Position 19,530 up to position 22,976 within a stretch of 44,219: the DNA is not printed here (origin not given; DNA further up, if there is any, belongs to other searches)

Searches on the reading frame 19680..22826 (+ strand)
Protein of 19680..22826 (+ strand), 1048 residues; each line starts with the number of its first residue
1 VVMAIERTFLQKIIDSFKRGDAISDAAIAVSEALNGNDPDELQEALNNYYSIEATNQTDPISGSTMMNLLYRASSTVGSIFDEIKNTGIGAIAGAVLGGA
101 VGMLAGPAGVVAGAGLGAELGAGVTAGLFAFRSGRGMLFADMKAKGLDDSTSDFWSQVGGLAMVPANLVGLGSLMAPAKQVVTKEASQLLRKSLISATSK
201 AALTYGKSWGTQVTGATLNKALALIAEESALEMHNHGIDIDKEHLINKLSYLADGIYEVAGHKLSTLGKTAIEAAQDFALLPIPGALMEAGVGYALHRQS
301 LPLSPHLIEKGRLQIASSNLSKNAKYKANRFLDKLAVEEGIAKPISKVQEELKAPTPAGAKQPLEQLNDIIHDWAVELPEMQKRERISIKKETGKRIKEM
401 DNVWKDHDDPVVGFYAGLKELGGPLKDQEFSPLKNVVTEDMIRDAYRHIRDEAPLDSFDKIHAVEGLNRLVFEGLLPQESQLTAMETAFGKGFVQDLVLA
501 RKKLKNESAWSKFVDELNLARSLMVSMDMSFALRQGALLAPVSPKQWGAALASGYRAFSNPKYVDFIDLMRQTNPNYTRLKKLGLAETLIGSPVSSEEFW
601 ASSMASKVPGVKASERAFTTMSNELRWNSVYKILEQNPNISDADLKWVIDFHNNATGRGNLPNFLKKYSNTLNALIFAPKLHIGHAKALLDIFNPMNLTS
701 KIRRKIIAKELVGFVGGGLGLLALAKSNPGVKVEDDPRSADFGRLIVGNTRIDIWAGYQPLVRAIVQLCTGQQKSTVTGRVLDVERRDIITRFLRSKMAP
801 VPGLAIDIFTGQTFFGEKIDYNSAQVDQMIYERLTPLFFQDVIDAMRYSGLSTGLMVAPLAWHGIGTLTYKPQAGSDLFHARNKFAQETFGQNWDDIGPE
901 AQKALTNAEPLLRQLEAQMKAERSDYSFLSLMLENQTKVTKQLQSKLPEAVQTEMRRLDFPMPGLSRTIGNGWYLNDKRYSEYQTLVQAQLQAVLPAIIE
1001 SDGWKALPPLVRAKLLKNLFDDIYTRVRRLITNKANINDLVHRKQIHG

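Call 74: search_protein_families(library=phrogs, max_evalue=0.001, proteins=[window:19680-22826:+])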
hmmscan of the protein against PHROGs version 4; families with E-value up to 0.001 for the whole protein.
window:19680-22826:+ (1048 aa): 1 family
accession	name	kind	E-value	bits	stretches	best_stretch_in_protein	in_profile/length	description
phrog_6922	-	unknown function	4.3e-05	23.4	1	85-122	335-372/768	-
